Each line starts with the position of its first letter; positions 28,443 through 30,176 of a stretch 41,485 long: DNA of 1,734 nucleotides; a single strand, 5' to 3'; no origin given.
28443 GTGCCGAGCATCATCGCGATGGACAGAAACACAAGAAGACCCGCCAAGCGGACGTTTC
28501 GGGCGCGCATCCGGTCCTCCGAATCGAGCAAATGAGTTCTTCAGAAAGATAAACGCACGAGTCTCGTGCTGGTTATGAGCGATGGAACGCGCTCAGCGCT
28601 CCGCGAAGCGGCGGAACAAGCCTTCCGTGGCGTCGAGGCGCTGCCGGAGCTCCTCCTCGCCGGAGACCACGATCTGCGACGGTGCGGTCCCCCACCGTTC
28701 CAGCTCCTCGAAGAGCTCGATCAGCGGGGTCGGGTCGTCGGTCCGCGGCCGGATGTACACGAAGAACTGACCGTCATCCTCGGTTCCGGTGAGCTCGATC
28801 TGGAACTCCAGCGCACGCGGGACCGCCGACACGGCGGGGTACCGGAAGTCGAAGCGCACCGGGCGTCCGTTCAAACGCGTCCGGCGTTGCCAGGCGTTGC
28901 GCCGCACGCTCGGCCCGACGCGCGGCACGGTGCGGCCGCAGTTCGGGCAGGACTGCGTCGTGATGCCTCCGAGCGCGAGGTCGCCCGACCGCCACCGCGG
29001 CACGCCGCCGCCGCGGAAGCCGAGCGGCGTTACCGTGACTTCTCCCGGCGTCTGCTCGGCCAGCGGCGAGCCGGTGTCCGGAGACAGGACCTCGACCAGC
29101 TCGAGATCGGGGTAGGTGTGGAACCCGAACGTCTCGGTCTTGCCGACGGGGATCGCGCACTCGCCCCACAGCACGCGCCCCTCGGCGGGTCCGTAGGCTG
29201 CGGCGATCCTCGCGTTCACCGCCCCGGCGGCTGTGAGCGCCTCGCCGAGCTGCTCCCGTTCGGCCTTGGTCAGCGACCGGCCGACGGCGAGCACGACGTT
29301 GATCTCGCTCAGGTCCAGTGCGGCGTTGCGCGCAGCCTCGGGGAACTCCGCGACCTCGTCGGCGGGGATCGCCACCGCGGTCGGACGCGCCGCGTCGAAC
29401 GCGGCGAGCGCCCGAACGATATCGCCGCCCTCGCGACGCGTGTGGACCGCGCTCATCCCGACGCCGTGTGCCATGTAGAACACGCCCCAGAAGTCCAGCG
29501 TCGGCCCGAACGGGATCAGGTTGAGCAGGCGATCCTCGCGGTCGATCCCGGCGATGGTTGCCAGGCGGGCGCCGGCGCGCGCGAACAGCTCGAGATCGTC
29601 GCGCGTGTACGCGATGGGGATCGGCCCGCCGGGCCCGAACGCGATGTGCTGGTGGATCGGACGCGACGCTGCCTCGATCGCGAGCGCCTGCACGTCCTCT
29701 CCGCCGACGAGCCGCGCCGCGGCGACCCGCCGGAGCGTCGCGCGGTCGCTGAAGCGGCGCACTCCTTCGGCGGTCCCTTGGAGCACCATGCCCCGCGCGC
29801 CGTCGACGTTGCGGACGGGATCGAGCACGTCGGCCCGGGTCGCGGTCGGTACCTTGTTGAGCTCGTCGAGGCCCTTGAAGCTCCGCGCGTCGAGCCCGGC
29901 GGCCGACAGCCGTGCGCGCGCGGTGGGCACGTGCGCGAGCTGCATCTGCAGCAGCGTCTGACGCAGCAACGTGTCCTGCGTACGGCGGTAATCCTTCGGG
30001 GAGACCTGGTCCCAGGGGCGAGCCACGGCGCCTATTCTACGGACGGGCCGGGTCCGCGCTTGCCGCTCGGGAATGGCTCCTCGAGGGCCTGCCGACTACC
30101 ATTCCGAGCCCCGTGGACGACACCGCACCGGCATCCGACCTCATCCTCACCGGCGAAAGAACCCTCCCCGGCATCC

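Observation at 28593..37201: MGLP-like polymethylated alpha-glucan locus with extra, non-mycobacterial tailoring functions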

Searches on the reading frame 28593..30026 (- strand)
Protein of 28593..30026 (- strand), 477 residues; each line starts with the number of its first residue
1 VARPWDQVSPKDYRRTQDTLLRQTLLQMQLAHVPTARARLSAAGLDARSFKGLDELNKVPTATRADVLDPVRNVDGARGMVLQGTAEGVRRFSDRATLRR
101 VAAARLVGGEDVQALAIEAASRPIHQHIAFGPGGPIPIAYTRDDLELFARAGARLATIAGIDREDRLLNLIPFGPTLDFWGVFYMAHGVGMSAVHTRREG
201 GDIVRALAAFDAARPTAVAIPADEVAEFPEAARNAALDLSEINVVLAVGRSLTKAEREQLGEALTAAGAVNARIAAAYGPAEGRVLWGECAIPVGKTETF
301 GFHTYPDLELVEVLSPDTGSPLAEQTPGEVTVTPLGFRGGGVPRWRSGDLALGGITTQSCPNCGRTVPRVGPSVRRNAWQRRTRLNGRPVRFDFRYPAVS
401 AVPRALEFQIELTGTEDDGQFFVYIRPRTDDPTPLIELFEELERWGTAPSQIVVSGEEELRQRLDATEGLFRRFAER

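Call 3: search_protein_families(library=pfam, proteins=[window:28593-30026:-], max_evalue=0.01)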
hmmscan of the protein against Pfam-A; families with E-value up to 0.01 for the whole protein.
window:28593-30026:- (477 aa): 1 family
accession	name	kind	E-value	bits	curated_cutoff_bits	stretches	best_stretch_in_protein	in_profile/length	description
PF00501.34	AMP-binding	-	7.4e-05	22.1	29.9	1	159-332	200-374/384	AMP-binding enzyme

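Call 6: search_protein_families(library=ncbifam, proteins=[window:28593-30026:-], max_evalue=0.001)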
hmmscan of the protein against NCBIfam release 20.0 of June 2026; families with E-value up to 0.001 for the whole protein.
window:28593-30026:- (477 aa): 4 families
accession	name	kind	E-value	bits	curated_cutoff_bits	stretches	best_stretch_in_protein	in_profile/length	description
NF041878.1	paak_haloarch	equivalog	3.3e-20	72.1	700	1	133-371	93-319/427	phenylacetate--CoA ligase PaaK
NF053551.1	FlxY_rubin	equivalog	1.6e-12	46.9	520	1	226-377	180-323/424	flexirubin biosynthesis putative acyl-CoA ligase FlxY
TIGR02155.1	PA_CoA_ligase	equivalog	7.4e-10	37.9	646.3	1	132-370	87-310/422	phenylacetate--CoA ligase PaaK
NF045666.1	DVU1553_fam_AMP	equivalog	2.4e-09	36.7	300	1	212-376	180-330/331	DVU_1553 family AMP-dependent CoA ligase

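Call 15: search_solved_structures(query=window:28596-30026:-, max_evalue=0.1)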
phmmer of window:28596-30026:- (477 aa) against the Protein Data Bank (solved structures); distinct sequences matched with E-value up to 0.1: 3.
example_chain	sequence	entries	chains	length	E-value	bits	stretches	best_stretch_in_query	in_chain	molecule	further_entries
4r1l_A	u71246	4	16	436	1.5e-10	43.9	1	127-370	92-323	Phenylacetate-coenzyme A ligase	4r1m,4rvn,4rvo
2y4o_A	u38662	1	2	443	0.0001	24.7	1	124-351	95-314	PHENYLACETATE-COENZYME A LIGASE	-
2y27_A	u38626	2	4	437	0.0001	24.6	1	127-358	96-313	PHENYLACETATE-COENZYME A LIGASE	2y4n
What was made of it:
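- Checked: PaaK-like protein, 28593-30026 (-): weak AMP-binding match, 22 bits against a cutoff of 29.9; PaaK structure 4R1L at E = 1.5e-10 (call 15).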

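Call 43: find_homologous_proteins(query=window:28596-30026:-, max_evalue=0.00001)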
Query window:28596-30026:- (477 aa): 172 proteins with E <= 0.00001 among 8000 candidates; the best 120 are listed.
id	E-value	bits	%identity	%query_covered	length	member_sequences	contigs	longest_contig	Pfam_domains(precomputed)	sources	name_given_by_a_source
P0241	0.0e+0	1054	99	100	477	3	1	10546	-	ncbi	ncbi:MAG: hypothetical protein ACRDKG_08985 [Actinomycetota bacterium]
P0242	3.1e-285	964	90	100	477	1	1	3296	-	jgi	jgi:phenylacetate-coenzyme A ligase PaaK-like adenylate-forming protein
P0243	1.5e-284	962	89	100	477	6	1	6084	-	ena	-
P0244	3.3e-275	931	86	100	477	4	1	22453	PF00501.35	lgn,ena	-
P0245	3.7e-274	928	86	100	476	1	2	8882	-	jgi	jgi:phenylacetate-coenzyme A ligase PaaK-like adenylate-forming protein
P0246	4.3e-273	924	86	100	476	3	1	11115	-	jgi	jgi:phenylacetate-coenzyme A ligase PaaK-like adenylate-forming protein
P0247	7.8e-272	920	86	100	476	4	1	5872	-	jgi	jgi:phenylacetate-coenzyme A ligase PaaK-like adenylate-forming protein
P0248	9.1e-268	907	87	96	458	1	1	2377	-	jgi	jgi:phenylacetate-coenzyme A ligase PaaK-like adenylate-forming protein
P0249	1.7e-262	889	86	96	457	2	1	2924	-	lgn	-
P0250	2.1e-245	833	82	94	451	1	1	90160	-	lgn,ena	-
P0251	4.4e-239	812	75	100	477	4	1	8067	PF00501.35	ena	-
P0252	8.8e-236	801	73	100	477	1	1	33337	PF00501.35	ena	-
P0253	9.0e-235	798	77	95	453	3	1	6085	PF00501.35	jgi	jgi:phenylacetate-coenzyme A ligase PaaK-like adenylate-forming protein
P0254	2.0e-232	790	73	100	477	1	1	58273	PF00501.35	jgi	jgi:phenylacetate-coenzyme A ligase PaaK-like adenylate-forming protein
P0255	5.1e-231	786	72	100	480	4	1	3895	-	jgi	jgi:phenylacetate-coenzyme A ligase PaaK-like adenylate-forming protein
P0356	1.9e-45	174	32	96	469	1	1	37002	-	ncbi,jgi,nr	ncbi:MAG: hypothetical protein QOE05_2921 [Actinomycetota bacterium]|jgi:hypothetical protein|nr:hyp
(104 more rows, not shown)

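Call 45: search_solved_structures(query=window:28596-30026:-, max_evalue=0.001, show_alignments=2)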
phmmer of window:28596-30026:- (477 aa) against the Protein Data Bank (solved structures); distinct sequences matched with E-value up to 0.001: 3.
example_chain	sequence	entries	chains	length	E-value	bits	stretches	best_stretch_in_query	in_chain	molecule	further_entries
4r1l_A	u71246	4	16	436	1.5e-10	43.9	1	127-370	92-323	Phenylacetate-coenzyme A ligase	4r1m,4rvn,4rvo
2y4o_A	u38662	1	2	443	0.0001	24.7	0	124-351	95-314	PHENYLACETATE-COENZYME A LIGASE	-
2y27_A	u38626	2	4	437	0.0001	24.6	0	127-358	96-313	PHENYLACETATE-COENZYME A LIGASE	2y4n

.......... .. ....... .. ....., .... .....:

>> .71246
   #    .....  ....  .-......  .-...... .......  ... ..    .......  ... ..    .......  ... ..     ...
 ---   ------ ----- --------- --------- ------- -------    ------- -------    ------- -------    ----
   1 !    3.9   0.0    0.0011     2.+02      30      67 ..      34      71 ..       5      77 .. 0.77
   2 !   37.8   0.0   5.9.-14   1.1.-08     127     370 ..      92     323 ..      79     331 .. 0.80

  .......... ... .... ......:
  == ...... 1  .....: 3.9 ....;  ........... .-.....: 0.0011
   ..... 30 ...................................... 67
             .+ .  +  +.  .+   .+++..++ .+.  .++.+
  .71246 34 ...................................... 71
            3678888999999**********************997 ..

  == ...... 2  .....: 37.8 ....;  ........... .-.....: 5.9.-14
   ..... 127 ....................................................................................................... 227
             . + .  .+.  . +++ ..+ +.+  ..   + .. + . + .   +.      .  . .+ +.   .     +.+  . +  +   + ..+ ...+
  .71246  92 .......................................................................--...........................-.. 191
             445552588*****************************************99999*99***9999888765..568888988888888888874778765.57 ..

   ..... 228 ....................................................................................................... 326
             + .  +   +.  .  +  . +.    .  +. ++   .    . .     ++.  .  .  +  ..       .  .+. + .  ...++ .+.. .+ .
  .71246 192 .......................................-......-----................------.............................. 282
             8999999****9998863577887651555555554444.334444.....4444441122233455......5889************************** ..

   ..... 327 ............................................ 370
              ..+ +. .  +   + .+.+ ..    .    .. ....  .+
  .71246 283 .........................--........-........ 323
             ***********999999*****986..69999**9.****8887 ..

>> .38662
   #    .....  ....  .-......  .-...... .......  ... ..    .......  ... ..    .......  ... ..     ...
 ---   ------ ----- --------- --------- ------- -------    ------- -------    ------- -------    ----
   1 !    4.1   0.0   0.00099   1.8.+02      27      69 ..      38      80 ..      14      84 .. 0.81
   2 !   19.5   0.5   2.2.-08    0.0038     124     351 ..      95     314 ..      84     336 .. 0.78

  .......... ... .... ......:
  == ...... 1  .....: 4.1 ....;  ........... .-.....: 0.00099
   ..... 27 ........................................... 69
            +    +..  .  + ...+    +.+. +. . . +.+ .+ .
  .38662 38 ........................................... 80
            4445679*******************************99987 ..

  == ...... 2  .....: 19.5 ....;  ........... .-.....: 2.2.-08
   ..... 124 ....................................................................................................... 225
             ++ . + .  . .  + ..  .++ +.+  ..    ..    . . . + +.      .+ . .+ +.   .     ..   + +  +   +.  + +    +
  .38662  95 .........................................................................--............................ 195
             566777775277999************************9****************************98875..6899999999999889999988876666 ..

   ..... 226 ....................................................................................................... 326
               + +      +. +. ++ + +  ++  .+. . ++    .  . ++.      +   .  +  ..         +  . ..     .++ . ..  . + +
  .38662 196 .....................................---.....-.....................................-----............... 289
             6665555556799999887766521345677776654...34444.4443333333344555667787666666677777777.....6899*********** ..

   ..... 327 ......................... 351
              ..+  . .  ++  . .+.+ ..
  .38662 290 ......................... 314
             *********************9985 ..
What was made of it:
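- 28593..30026 (-): PaaK-fold adenylate-forming-like protein with a degenerate P-loop, transcribed divergently from MT1 (86-nt gap). It is a conserved neighbour and probably not specific to the glucan pathway. The PaaK motif SSGTTG aligns to AFGPGG (call 45).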

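Call 62: find_encoding_contigs(protein=P0356, flank=10000, max_places=1)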
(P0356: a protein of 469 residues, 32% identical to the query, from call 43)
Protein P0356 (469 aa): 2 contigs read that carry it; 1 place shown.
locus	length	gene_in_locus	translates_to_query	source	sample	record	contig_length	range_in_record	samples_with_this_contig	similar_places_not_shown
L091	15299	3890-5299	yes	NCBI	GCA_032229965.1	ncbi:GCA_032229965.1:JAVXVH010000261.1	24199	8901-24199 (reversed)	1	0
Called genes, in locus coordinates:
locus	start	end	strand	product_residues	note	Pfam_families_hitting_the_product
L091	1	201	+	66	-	PF00766:ETF_alpha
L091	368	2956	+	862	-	-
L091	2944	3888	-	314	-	PF00106:adh_short, PF08659:KR (weak), PF13561:adh_short_C2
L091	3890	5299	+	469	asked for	-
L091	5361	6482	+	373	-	PF00266:Aminotran_5, PF01212:Beta_elim_lyase (weak)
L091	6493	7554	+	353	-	PF03054:tRNA_Me_trans, PF20259:tRNA_Me_trans_M, PF20258:tRNA_Me_trans_C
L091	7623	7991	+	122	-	-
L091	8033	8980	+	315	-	PF01717:Meth_synt_2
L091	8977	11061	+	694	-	PF22745:Nlig-Ia, PF01653:DNA_ligase_aden, PF03120:OB_DNA_ligase, PF03119:DNA_ligase_ZBD (weak), PF12826:HHH_2, PF00633:HHH (weak), PF00533:BRCT, PF12738:PTCB-BRCT (weak), +1 more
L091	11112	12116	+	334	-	PF00296:Bac_luciferase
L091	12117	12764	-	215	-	PF01842:ACT (weak)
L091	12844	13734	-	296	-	-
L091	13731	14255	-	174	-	PF04542:Sigma70_r2, PF08281:Sigma70_r4_2, PF04545:Sigma70_r4 (weak)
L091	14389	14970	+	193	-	-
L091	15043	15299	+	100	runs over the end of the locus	PF02686:GatC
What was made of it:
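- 28593..30026 (-): The distant homolog in L091 sits directly upstream of iscS (call 62).
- A distant PaaK-like homolog sits directly upstream of iscS-mnmA on a contig that ends before the glucan-gene position (L091, call 62).
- Tried and rejected: I rejected it after L091 showed a PaaK-like homolog beside iscS-mnmA (call 62), so macro-synteny explains the co-occurrence.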

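Call 63: predict_structure(alignment_id=A3)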
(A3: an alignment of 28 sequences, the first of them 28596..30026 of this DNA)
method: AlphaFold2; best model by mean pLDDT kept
length: 477 residues; sequences in the alignment: 28
mean_pLDDT: 93.3   pTM: 0.91
mean pLDDT of the five models: 93.3, 91.6, 91.4, 91.3, 91.1
residues with pLDDT >= 90: 400; 70-90: 75; 50-70: 1; < 50: 1
segments of 3 or more residues with pLDDT < 50: none
pLDDT, mean of each block of 10 residues (from residue 1): 77 92 92 90 91 93 92 91 87 88 91 89 92 93 94 97 97 96 97 92 89 95 94 92 97 95 94 97 96 94 96 95 96 94 95 95 94 94 93 95 95 94 96 95 93 96 93 94
secondary structure, 60 per line:
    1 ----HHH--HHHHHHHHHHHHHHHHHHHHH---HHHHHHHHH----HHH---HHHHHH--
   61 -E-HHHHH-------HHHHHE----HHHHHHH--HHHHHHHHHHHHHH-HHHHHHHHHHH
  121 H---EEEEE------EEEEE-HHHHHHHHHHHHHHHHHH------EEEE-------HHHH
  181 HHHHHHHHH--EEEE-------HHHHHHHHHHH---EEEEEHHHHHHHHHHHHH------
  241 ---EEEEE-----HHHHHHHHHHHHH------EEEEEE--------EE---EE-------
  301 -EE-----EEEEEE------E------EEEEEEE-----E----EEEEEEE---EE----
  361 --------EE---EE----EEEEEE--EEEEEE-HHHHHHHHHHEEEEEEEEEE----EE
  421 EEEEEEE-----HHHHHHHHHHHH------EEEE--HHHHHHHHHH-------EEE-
elements in order: H10-30 H34-42 H53-58 H64-68 H76-80 H86-92 H95-108 H110-121 E125-129 E136-140 H142-159 E166-169 H177-189 E192-195 H203-213 E217-221 H222-234 E244-248 H254-266 E273-278 E309-314 E328-334 E345-351 E380-385 E388-393 H395-404 E405-414 E419-427 H433-444 E451-454 H457-466 E474-476

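Call 65: fold_search(model_id=the predicted structure, library=pdb)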
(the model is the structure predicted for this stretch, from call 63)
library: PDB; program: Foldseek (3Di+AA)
matches with E <= 10: 1619; with E <= 0.001: 604
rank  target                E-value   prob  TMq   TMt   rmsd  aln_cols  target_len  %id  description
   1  2y27_A                1.2e-26  1.00  0.61  0.68  14.2       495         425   17  crystal structure of PaaK1 in complex with ATP from Burkholderia cenocepacia (released 2011-05-04)
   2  2y27_B                1.4e-26  1.00  0.62  0.68  14.1       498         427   17  crystal structure of PaaK1 in complex with ATP from Burkholderia cenocepacia (released 2011-05-04)
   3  4rvo_D                2.5e-26  1.00  0.61  0.67  13.9       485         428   20  Crystal structure of a Putative Acyl-CoA ligase (BT_0428) from Bacteroides thetaiotaomicron VPI-5482 at 2.41 A resolut (released 2014-12-31)
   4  4r1m_A                4.1e-26  1.00  0.61  0.66  10.6       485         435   20  Crystal structure of a Putative Acyl-CoA ligase (BT_0428) from Bacteroides thetaiotaomicron VPI-5482 at 2.48 A resolut (released 2014-08-27)
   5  4rvo_B                7.6e-26  1.00  0.61  0.68  13.3       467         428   19  Crystal structure of a Putative Acyl-CoA ligase (BT_0428) from Bacteroides thetaiotaomicron VPI-5482 at 2.41 A resolut (released 2014-12-31)
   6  4r1m_B                9.8e-26  1.00  0.60  0.67  13.5       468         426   19  Crystal structure of a Putative Acyl-CoA ligase (BT_0428) from Bacteroides thetaiotaomicron VPI-5482 at 2.48 A resolut (released 2014-08-27)
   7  4r1l_C                1.1e-25  1.00  0.61  0.66  10.5       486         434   20  Crystal structure of a Putative Acyl-CoA ligase (BT_0428) from Bacteroides thetaiotaomicron VPI-5482 at 2.42 A resolut (released 2014-08-27)
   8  4r1m_C                1.7e-25  1.00  0.61  0.67  10.6       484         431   20  Crystal structure of a Putative Acyl-CoA ligase (BT_0428) from Bacteroides thetaiotaomicron VPI-5482 at 2.48 A resolut (released 2014-08-27)
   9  2y4o_A                2.0e-25  1.00  0.60  0.66  10.9       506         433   18  Crystal Structure of PaaK2 in complex with phenylacetyl adenylate (released 2011-03-09)
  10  4rvn_D                2.5e-25  1.00  0.60  0.67  13.8       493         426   19  Crystal structure of a Putative Acyl-CoA ligase (BT_0428) from Bacteroides thetaiotaomicron VPI-5482 at 2.20 A resolut (released 2015-01-21)
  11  2y4n_A                2.8e-25  1.00  0.61  0.68  14.3       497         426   18  PaaK1 in complex with phenylacetyl adenylate (released 2011-03-01)
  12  4r1l_A                2.8e-25  1.00  0.61  0.67  10.5       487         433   20  Crystal structure of a Putative Acyl-CoA ligase (BT_0428) from Bacteroides thetaiotaomicron VPI-5482 at 2.42 A resolut (released 2014-08-27)
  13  4r1l_B                3.4e-25  1.00  0.60  0.68  13.6       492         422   19  Crystal structure of a Putative Acyl-CoA ligase (BT_0428) from Bacteroides thetaiotaomicron VPI-5482 at 2.42 A resolut (released 2014-08-27)
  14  4r1m_D                3.8e-25  1.00  0.60  0.67  14.1       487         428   20  Crystal structure of a Putative Acyl-CoA ligase (BT_0428) from Bacteroides thetaiotaomicron VPI-5482 at 2.48 A resolut (released 2014-08-27)
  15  4rvn_B                4.9e-25  1.00  0.61  0.68  13.8       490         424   19  Crystal structure of a Putative Acyl-CoA ligase (BT_0428) from Bacteroides thetaiotaomicron VPI-5482 at 2.20 A resolut (released 2015-01-21)
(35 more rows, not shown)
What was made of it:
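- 28593..30026 (-): Foldseek PaaK1 2Y27 at E = 1e-26 (call 65).
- On PaaK-type adenylate-forming enzymes (ANL superfamily): Foldseek 2Y27 at E = 1e-26, TM 0.61-0.68 (call 65).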
